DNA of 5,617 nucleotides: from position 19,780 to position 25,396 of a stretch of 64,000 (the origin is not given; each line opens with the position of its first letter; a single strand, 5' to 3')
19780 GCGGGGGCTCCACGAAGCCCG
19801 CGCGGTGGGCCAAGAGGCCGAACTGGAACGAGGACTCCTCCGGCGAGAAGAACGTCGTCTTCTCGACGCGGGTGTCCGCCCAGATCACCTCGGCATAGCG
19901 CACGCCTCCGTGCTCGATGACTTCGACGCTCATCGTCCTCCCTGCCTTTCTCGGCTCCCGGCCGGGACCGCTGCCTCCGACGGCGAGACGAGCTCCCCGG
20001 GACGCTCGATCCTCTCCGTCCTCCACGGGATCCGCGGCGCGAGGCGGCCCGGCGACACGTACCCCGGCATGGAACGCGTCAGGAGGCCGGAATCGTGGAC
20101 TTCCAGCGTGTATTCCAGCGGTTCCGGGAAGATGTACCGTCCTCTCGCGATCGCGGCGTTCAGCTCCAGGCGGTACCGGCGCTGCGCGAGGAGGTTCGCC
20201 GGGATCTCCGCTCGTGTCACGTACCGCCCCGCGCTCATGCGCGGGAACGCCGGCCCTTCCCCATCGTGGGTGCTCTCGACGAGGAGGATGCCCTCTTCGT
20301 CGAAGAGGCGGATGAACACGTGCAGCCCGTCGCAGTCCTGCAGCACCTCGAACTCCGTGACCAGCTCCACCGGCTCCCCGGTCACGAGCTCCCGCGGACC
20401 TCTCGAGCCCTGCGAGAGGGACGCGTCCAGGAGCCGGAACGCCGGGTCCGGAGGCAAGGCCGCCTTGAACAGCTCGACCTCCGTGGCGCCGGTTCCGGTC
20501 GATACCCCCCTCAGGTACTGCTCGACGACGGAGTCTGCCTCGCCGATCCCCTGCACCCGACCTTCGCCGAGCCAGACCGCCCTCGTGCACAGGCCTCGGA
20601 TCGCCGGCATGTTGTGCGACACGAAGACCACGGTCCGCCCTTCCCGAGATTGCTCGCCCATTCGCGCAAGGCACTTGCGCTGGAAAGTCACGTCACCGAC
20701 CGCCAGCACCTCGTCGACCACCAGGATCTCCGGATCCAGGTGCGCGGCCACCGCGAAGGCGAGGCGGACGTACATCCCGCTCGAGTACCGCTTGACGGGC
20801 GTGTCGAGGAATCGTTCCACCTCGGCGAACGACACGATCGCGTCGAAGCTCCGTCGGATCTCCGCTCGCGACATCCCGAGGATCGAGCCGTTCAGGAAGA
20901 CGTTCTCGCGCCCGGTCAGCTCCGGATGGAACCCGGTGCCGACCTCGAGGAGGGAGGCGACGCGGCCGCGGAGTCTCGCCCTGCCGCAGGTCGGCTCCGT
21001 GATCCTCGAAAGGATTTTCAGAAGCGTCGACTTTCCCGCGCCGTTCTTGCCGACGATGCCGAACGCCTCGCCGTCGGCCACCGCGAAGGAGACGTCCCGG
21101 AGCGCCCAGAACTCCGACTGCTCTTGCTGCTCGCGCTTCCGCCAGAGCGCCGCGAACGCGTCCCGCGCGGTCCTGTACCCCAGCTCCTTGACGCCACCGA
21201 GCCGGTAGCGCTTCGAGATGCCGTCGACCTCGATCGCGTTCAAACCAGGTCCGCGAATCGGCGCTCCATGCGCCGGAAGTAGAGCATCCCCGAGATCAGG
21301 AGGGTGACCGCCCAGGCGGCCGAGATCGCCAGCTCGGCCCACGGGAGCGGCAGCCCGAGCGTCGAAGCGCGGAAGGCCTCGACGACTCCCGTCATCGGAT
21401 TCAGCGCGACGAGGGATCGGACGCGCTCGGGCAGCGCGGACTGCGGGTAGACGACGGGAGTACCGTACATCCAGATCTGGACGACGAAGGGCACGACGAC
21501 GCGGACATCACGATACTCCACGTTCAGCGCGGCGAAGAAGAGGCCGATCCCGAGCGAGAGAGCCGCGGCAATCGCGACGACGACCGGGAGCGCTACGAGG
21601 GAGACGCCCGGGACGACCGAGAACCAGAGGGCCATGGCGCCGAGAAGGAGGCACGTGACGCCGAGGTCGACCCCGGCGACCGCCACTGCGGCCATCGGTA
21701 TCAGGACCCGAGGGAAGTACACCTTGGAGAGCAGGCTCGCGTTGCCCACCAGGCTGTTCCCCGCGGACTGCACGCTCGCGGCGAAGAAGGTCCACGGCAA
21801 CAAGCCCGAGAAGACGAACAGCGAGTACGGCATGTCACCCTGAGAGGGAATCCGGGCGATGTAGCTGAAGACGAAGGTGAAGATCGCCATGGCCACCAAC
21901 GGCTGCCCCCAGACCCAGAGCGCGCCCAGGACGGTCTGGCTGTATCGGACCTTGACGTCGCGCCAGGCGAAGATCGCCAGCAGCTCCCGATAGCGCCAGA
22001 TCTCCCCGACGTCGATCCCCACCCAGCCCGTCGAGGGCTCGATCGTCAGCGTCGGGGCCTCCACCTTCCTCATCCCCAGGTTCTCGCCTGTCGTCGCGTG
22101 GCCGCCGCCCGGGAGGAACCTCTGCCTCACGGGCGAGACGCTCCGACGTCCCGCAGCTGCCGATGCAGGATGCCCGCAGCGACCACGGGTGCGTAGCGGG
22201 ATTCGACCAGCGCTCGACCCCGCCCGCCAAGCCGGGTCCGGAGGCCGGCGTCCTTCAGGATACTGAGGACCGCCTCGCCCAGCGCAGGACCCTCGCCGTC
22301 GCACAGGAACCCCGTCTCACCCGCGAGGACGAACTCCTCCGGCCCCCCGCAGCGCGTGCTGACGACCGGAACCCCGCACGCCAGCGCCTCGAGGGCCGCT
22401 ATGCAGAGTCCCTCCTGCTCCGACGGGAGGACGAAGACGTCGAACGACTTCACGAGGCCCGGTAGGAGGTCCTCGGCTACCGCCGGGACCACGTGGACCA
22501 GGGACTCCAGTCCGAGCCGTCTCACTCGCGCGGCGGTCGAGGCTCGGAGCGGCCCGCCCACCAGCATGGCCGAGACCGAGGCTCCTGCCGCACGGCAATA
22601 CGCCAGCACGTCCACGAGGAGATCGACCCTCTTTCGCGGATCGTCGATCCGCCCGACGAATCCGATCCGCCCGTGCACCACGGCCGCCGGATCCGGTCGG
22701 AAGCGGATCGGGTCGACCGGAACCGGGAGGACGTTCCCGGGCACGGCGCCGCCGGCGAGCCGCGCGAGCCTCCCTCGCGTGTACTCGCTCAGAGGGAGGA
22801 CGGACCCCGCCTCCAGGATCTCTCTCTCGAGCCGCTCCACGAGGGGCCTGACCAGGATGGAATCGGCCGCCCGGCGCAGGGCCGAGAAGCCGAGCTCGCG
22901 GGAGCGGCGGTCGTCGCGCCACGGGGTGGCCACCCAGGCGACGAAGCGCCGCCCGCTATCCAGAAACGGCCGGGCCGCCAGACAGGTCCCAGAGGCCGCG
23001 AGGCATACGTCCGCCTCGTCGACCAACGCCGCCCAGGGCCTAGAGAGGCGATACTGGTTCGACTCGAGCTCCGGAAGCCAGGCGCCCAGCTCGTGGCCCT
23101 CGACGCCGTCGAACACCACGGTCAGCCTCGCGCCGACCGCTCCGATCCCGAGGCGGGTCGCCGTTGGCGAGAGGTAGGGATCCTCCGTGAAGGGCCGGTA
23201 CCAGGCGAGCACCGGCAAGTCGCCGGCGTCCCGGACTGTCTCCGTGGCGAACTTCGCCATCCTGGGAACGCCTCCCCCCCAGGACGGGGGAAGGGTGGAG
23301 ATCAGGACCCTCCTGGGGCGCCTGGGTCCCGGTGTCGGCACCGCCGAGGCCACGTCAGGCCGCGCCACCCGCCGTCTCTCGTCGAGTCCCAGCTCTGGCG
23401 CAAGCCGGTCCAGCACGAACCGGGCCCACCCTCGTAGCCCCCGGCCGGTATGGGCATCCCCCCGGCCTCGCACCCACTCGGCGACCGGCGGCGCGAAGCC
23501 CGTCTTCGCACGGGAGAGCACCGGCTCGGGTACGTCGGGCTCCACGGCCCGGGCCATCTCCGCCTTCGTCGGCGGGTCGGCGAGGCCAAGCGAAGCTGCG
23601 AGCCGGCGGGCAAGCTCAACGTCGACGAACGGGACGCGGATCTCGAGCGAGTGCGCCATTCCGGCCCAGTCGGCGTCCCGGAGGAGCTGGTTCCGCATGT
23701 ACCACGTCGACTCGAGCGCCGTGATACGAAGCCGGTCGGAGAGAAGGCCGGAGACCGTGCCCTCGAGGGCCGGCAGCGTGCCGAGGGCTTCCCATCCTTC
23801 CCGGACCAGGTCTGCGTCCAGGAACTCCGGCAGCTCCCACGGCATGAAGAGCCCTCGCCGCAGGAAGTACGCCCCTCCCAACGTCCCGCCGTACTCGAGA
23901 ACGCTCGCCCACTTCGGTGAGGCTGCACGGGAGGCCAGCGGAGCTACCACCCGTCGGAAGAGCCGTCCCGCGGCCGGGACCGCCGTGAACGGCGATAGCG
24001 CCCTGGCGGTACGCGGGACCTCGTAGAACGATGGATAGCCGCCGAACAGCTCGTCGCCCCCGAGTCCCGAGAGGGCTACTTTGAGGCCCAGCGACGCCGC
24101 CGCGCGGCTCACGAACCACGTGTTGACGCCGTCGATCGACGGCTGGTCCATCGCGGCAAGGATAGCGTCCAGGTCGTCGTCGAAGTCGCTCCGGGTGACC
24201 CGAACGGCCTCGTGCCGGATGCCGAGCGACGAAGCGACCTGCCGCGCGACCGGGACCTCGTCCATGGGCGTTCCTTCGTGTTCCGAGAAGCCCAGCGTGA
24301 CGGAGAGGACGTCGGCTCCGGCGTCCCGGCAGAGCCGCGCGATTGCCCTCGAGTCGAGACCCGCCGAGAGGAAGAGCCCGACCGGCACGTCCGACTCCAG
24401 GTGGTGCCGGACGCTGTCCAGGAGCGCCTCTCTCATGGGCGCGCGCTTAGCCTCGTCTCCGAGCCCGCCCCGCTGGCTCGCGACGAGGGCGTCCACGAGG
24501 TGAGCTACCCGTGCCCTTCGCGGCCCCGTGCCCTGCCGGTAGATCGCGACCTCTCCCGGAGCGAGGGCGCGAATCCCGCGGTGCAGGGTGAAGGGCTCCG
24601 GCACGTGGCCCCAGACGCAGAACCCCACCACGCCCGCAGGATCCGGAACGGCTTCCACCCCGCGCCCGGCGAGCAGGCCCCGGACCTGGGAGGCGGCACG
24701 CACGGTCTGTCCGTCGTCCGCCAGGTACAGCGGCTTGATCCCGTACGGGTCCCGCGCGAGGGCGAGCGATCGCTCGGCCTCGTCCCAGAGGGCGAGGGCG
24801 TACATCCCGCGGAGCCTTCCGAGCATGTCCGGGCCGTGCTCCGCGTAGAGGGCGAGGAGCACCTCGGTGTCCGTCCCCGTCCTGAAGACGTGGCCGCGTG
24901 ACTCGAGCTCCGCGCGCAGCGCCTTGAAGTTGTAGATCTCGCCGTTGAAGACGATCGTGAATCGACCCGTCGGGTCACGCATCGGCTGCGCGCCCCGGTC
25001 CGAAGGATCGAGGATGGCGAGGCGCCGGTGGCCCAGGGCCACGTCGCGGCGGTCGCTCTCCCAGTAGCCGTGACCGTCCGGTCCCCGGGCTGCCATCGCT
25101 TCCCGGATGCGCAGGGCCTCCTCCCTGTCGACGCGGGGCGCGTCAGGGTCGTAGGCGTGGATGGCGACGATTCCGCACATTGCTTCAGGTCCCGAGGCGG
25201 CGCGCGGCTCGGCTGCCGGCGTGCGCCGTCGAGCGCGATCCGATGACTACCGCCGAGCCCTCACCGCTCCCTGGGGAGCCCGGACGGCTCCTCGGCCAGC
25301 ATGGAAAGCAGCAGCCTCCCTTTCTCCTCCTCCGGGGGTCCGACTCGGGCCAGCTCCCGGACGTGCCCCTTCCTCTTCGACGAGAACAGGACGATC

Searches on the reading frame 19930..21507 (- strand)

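Call 39: search_protein_families(library=pfam, proteins=[window:19930-21507:-], max_evalue=0.0001)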
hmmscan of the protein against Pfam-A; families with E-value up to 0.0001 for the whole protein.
window:19930-21507:- (525 aa): 2 families
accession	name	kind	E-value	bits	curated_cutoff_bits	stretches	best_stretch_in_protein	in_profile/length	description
PF00005.33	ABC_tran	-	7.6e-20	72.3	25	1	136-267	1-135/137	ABC transporter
PF13304.12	AAA_21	-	4.3e-06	27.5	27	0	150-169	3-22/304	AAA domain, putative AbiEii toxin, Type IV TA system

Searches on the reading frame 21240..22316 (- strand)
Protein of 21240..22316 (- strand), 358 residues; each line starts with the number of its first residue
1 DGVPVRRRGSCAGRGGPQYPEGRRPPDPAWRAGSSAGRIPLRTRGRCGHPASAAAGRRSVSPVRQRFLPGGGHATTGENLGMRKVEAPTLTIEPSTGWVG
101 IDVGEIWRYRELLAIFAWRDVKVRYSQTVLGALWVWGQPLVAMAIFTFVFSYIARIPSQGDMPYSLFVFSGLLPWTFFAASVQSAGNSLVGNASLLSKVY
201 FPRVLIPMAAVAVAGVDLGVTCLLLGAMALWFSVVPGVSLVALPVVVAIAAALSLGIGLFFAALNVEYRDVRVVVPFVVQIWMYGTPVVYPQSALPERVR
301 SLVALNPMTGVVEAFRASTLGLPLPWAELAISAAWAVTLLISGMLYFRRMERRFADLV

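Call 40: search_protein_families(library=pfam, proteins=[window:21240-22316:-], max_evalue=0.0001)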
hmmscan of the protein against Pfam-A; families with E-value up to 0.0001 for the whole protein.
window:21240-22316:- (358 aa): 1 family
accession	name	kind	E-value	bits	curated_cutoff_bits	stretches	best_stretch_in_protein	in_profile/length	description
PF01061.29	ABC2_membrane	-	8e-15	55.4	26.9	1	113-318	3-209/211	ABC-2 type transporter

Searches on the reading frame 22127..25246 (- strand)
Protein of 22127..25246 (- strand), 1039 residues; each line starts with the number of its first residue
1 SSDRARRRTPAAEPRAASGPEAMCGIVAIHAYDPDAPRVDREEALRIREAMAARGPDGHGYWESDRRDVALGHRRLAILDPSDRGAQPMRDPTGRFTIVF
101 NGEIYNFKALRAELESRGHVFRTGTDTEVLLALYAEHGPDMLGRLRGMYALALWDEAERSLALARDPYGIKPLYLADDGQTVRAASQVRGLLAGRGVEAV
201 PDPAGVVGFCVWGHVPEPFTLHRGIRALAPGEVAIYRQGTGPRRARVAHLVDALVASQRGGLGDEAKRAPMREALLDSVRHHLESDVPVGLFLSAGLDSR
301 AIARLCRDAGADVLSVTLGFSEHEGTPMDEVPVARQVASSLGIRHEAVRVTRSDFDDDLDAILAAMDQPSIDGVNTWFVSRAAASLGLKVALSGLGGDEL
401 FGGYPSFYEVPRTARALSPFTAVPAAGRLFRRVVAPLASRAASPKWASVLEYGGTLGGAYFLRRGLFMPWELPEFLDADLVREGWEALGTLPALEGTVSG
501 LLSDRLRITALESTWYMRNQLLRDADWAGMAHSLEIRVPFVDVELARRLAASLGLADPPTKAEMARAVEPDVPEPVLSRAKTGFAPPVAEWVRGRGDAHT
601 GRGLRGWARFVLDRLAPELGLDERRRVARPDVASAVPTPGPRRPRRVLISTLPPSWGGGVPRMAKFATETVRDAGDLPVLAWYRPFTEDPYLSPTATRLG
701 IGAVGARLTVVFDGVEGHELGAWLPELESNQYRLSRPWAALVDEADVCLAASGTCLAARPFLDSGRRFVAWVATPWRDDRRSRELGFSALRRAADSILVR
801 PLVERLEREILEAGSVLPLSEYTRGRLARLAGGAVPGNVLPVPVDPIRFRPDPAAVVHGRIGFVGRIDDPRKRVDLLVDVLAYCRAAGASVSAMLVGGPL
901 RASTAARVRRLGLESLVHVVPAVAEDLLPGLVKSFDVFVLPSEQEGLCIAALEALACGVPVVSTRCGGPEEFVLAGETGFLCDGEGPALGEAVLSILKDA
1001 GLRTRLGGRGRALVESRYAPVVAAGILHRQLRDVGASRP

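Call 40: search_protein_families(library=pfam, proteins=[window:22127-25246:-], max_evalue=0.0001)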
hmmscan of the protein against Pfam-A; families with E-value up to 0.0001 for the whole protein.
window:22127-25246:- (1039 aa): 6 families
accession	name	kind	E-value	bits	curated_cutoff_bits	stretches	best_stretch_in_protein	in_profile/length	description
PF00733.27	Asn_synthase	-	6.9e-55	187.6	21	1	272-601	3-305/354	Asparagine synthase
PF13522.11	GATase_6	-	2.5e-44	150.9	27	1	56-186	1-129/130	Glutamine amidotransferase domain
PF13537.11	GATase_7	-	4.8e-42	143.3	25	1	73-192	1-122/123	Glutamine amidotransferase domain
PF13692.12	Glyco_trans_1_4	-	5.6e-29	101.7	27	1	860-999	3-142/142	Glycosyl transferases group 1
PF00534.26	Glycos_transf_1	-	3.1e-26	92.4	26.4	1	861-1011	18-170/172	Glycosyl transferases group 1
PF20706.3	GT4-conflict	-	1e-06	28.5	26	1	858-967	197-314/385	Family 4 Glycosyltransferase in conflict systems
